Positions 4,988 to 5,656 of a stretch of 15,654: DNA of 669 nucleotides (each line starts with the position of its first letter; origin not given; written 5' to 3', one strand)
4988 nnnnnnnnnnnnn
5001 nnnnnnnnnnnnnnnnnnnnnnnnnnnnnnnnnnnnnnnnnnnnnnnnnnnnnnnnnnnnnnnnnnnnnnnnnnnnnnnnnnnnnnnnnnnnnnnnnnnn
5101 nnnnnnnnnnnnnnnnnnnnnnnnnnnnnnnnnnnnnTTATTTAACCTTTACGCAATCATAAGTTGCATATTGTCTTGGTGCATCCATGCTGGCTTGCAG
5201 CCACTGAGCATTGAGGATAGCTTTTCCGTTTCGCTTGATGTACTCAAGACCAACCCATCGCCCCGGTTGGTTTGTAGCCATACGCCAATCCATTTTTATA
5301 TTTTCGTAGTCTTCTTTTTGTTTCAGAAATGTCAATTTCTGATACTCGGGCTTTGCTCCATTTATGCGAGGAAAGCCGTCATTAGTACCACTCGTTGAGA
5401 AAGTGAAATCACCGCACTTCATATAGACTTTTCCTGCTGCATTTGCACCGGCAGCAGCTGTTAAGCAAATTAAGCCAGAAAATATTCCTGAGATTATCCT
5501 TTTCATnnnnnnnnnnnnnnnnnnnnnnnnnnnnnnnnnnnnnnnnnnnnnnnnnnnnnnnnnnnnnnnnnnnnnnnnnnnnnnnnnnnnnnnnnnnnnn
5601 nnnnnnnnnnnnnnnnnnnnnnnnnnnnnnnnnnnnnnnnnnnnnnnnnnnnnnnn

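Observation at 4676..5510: AT-rich two-gene cargo cassette inserted between hub and spike genes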

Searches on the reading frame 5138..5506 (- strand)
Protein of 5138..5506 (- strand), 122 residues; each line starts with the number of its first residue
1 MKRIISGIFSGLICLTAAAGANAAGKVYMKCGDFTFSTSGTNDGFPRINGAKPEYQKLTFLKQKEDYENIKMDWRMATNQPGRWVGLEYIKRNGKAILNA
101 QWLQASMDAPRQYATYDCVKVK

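Call 6: search_protein_families(library=pfam, proteins=[window:5138-5506:-], max_evalue=0.1)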
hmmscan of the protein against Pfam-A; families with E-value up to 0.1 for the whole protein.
window:5138-5506:- (122 aa): 0 families

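Call 7: search_protein_families(library=phrogs, proteins=[window:5138-5506:-], max_evalue=0.01)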
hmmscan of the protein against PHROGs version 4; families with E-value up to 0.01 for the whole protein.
window:5138-5506:- (122 aa): 1 family
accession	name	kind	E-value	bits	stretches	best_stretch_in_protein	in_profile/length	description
phrog_3443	-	unknown function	3.1e-42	143.9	1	13-122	7-114/115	-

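Call 21: search_protein_families(library=ncbifam, proteins=[window:5138-5506:-], max_evalue=0.1)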
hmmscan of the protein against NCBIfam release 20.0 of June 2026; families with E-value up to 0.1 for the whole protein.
window:5138-5506:- (122 aa): 0 families

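Call 22: search_protein_families(library=padloc, proteins=[window:5138-5506:-], max_evalue=1)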
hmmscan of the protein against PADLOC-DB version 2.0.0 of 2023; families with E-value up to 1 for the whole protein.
window:5138-5506:- (122 aa): 0 families

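Call 30: find_homologous_proteins(query=window:5138-5506:-, max_evalue=0.001)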
Query window:5138-5506:- (122 aa): 104 proteins with E <= 0.001 among 108 candidates.
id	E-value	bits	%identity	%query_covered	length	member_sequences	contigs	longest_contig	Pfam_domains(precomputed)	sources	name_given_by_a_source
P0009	3.0e-78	277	100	100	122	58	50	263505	-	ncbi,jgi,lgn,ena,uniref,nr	ncbi:TPA: hypothetical protein ACPT1G_005422 [Escherichia coli]|jgi:hypothetical protein|uniref:Secr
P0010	1.2e-51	192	88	77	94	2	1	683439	-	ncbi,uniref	ncbi:hypothetical protein [Cedecea sp. MMO-103]|uniref:hypothetical protein n=1 Tax=Cedecea sp. MMO-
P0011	4.2e-51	190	72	99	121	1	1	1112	-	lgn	-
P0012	4.6e-49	183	70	94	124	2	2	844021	-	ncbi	-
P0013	6.0e-49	183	70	100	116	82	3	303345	-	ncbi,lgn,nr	ncbi:hypothetical protein GXG42_22610 [Escherichia coli]|nr:hypothetical protein [Escherichia coli]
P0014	8.4e-48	179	66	100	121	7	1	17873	-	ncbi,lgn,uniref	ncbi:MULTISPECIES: hypothetical protein [unclassified Serratia]|uniref:hypothetical protein n=1 Tax=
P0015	9.6e-48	179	66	100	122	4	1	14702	-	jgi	jgi:hypothetical protein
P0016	3.6e-47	177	65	98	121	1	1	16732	-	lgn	-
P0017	8.3e-47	176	69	100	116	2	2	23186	-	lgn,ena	-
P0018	4.6e-46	174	69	100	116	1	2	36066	-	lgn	-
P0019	7.7e-46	173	69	93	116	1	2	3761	-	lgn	-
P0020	1.1e-45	172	66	100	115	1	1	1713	-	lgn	-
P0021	5.6e-45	170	60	98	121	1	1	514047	-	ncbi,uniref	ncbi:hypothetical protein [Pectobacterium versatile]|uniref:hypothetical protein n=1 Tax=Pectobacter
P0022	7.7e-45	170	63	100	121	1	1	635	-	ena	-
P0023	8.4e-45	170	62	100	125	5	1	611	-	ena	-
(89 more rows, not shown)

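Call 36: predict_structure(alignment_id=A2)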
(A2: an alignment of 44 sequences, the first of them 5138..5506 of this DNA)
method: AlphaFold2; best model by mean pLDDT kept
length: 122 residues; sequences in the alignment: 44
mean_pLDDT: 85.7   pTM: 0.71
mean pLDDT of the five models: 85.7, 85.6, 85.0, 84.8, 83.8
residues with pLDDT >= 90: 71; 70-90: 29; 50-70: 22; < 50: 0
segments of 3 or more residues with pLDDT < 50: none
pLDDT, mean of each block of 10 residues (from residue 1): 60 61 83 93 91 96 95 93 93 94 80 92 85
secondary structure, 60 per line:
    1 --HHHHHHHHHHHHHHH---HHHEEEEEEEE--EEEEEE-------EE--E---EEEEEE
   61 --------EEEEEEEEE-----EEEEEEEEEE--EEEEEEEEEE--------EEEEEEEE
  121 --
elements in order: H3-17 E24-31 E34-39 E55-60 E69-77 E83-92 E95-104 E113-120

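Call 48: search_dna_similar(query=window:5138-5506:-, collection=phages, mode=protein, max_evalue=0.001, max_rows=40)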
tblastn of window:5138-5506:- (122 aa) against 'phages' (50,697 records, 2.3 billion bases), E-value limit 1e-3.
Records with a match: 20; places in all: 20; records where one place covers at least 80% of the query: 4.
Best place of each record, by identity: 60-80% 1; <60% 19.
By first word of the organism name: Klebsiella 11; Escherichia 4; Salmonella 2; Citrobacter 1; Wanchaivirus 1; Yersinia 1.
By host as written in the record: Klebsiella pneumoniae 4; Escherichia coli 4; Salmonella enterica subsp. diarizonae 519/03 IIIb 2; Citrobacter braakii GW-Imi-1b1 1; Klebsiella pneumoniae ST340-VIM1 1; Klebsiella sp. 1; Klebsiella pneumoniae ST11-OXA48 1; Klebsiella pneumoniae ST11-VIM1 1; and 5 more.
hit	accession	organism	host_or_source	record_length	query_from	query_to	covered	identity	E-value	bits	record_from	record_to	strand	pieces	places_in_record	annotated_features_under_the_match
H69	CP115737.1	Citrobacter phage Omnitron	Citrobacter braakii GW-Imi-1b1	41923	30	121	75%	71.7%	1e-40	148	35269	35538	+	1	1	record has no annotation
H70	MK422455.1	Klebsiella phage ST340-VIM1phi10.1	Klebsiella pneumoniae ST340-VIM1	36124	27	122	79%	49.0%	5e-27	109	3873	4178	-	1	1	putative exported protein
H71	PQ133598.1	Klebsiella phage P18-100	Klebsiella pneumoniae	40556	27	122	79%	49.0%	5e-27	109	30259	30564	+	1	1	hypothetical protein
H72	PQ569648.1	Klebsiella phage P12620-1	Klebsiella sp.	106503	27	122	79%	49.0%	5e-27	109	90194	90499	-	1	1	none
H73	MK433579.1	Klebsiella phage ST11-OXA48phi15.1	Klebsiella pneumoniae ST11-OXA48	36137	27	122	79%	49.0%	6e-27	108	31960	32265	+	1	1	hypothetical protein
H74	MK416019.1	Klebsiella phage ST11-VIM1phi8.3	Klebsiella pneumoniae ST11-VIM1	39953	27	122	79%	49.0%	6e-27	108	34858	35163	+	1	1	hypothetical protein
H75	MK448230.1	Klebsiella phage ST16-OXA48phi5.2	Klebsiella pneumoniae ST16-OXA48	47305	29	122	77%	50.0%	1e-26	108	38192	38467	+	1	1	hypothetical protein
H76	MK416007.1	Klebsiella phage ST405-OXA48phi1.2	Klebsiella pneumoniae ST405-OXA48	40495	31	121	75%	50.5%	1e-25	105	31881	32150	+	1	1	hypothetical protein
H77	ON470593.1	Escherichia phage vB_EcoM-683R1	Escherichia coli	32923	13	121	89%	40.4%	1e-18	86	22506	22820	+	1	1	hypothetical protein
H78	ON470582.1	Escherichia phage vB_EcoM-689R2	Escherichia coli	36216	13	121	89%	40.4%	1e-18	86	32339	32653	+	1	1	hypothetical protein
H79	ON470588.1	Escherichia phage vB_EcoM-611R5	Escherichia coli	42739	13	121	89%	40.4%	1e-18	86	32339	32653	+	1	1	hypothetical protein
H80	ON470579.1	Escherichia phage vB_EcoM-606R2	Escherichia coli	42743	13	121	89%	40.4%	1e-18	86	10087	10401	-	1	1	hypothetical protein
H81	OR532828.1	Klebsiella phage RCIP0034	Klebsiella pneumoniae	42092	29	121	76%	37.6%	5e-12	67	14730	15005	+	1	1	hypothetical protein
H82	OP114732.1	Klebsiella phage GZ7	Klebsiella pneumoniae THR60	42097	29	121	76%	37.6%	5e-12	67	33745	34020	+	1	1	none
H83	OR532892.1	Klebsiella phage RCIP0098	Klebsiella pneumoniae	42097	29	121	76%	37.6%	5e-12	67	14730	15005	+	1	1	hypothetical protein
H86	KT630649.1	Salmonella phage SEN34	Salmonella enterica subsp. diarizonae ...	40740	31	121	75%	37.2%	3e-6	50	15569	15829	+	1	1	hypothetical protein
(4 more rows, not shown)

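Call 73: get_annotated_region(hit=H86, flank=2500)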
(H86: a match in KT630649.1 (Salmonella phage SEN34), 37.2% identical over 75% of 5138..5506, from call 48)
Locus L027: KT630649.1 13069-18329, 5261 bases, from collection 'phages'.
description: Salmonella phage SEN34, complete genome.
organism: Salmonella phage SEN34 (NCBI taxid 1647463)
taxonomy: Viruses; Duplodnaviria; Heunggongvirae; Uroviricota; Caudoviricetes; Brunovirus; Brunovirus SEN34
host: Salmonella enterica subsp. diarizonae 519/03 IIIb; source: feces; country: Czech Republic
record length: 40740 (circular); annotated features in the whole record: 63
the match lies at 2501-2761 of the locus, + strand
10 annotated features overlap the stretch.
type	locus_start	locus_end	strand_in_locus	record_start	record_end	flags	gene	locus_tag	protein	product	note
CDS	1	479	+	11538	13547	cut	-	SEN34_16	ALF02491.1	tail tape measure protein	-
CDS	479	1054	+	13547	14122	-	-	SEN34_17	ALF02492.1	hypothetical protein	-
CDS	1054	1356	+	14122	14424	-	-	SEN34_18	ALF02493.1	hypothetical protein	-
CDS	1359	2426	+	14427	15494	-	-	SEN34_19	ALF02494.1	hypothetical protein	-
CDS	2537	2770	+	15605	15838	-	-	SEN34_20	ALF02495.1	hypothetical protein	-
CDS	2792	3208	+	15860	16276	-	-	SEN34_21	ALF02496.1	hypothetical protein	-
CDS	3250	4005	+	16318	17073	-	-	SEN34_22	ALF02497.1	baseplate assembly protein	-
CDS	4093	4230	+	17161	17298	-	-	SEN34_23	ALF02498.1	hypothetical protein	-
CDS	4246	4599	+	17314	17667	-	-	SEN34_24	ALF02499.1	hypothetical protein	putative oxidoreductase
CDS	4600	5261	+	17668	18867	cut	-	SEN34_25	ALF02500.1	hypothetical protein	putative baseplate-related protein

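Call 74: get_annotated_region(hit=H70, flank=2500)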
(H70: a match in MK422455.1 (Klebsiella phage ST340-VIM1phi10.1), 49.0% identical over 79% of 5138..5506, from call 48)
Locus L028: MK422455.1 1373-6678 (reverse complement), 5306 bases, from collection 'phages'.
description: Klebsiella phage ST340-VIM1phi10.1, complete genome.
organism: Klebsiella phage ST340-VIM1phi10.1 (NCBI taxid 2510468)
taxonomy: Viruses; Duplodnaviria; Heunggongvirae; Uroviricota; Caudoviricetes
host: Klebsiella pneumoniae ST340-VIM1; source: -; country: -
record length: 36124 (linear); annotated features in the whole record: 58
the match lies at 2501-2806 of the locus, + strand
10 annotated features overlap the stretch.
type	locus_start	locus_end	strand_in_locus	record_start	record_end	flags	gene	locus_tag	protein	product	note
CDS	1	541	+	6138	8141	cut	-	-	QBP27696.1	lytic transglycosylase domain-containing protein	-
CDS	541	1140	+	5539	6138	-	-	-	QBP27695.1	hypothetical protein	-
CDS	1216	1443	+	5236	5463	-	-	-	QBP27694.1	hypothetical protein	-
CDS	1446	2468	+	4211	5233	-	-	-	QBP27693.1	hypothetical protein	-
CDS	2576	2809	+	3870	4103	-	-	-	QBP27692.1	putative exported protein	-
CDS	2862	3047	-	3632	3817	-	-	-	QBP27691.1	hypothetical protein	-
CDS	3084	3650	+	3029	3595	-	-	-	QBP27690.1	hypothetical protein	-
CDS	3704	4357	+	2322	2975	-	-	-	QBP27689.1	hypothetical protein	-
CDS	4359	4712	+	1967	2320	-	-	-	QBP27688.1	hypothetical protein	-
CDS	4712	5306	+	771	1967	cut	-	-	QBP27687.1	baseplate J-like protein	-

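Call 75: get_annotated_region(hit=H77, flank=2500)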
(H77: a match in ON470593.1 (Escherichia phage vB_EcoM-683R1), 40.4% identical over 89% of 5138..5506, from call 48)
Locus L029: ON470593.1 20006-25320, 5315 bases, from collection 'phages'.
description: Escherichia phage vB_EcoM-683R1, partial genome.
organism: Escherichia phage vB_EcoM-683R1 (NCBI taxid 2946088)
taxonomy: Viruses; Duplodnaviria; Heunggongvirae; Uroviricota; Caudoviricetes
host: Escherichia coli; source: -; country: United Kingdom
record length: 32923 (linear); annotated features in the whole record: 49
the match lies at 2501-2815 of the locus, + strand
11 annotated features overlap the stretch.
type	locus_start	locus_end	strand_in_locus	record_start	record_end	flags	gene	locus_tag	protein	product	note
CDS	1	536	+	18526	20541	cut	-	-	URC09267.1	hypothetical protein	-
CDS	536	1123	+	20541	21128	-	-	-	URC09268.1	hypothetical protein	-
CDS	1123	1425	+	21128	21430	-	-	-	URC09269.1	hypothetical protein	putative bacteriophage protein STY1063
CDS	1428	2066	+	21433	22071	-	-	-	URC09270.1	hypothetical protein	-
CDS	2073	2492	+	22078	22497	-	-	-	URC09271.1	hypothetical protein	-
CDS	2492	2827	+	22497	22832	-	-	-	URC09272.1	hypothetical protein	-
CDS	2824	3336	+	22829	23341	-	-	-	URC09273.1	hypothetical protein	-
CDS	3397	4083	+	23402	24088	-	-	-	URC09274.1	hypothetical protein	-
CDS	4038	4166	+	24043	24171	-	-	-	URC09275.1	baseplate assembly protein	baseplate assembly protein GpV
CDS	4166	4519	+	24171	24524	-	-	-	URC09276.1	hypothetical protein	-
CDS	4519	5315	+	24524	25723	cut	-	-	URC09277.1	baseplate_J domain-containing protein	-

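Call 76: search_protein_families(library=pfam, proteins=[L027:2792-3208:+, L028:3084-3650:+, L029:2824-3336:+, L028:2862-3047:-], max_evalue=0.05)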
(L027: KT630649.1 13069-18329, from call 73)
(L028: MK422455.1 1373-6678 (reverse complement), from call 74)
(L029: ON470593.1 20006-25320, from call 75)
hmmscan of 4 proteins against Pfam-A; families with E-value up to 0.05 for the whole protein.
L027:2792-3208:+ (138 aa): 2 families
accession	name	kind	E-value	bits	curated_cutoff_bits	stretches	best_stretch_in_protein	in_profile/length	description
PF02402.22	Lysis_col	-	0.041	14.2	27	0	6-40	4-38/49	Lysis protein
PF15763.10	DUF4692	-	0.044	14.7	27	0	13-109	19-117/167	Regulator of human erythroid cell expansion (RHEX)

L028:3084-3650:+ (188 aa): 0 families

L029:2824-3336:+ (170 aa): 0 families

L028:2862-3047:- (61 aa): 0 families

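Call 101: search_protein_families(library=padloc, proteins=[L027:2792-3208:+, L028:3084-3650:+, L029:2824-3336:+], max_evalue=0.01)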
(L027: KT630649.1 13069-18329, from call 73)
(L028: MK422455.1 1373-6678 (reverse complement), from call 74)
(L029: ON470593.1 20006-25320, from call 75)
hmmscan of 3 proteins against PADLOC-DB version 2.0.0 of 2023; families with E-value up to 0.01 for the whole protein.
L027:2792-3208:+ (138 aa): 0 families

L028:3084-3650:+ (188 aa): 0 families

L029:2824-3336:+ (170 aa): 0 families

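Call 102: search_protein_families(library=phrogs, proteins=[L027:2792-3208:+, L028:3084-3650:+, L029:2824-3336:+], max_evalue=0.001)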
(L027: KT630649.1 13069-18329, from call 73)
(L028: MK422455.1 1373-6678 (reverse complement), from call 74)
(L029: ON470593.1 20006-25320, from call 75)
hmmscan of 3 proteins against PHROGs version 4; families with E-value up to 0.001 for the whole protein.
L027:2792-3208:+ (138 aa): 1 family
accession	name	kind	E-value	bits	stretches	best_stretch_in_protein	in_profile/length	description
phrog_13160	-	unknown function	2.3e-05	25.4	1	5-130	22-130/139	-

L028:3084-3650:+ (188 aa): 1 family
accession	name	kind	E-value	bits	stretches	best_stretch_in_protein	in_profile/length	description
phrog_36675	-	unknown function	1.1e-134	446.9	1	1-188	1-188/188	-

L029:2824-3336:+ (170 aa): 1 family
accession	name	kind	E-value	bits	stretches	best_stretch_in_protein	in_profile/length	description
phrog_19013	-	unknown function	1.3e-17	64.8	1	27-168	8-151/153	-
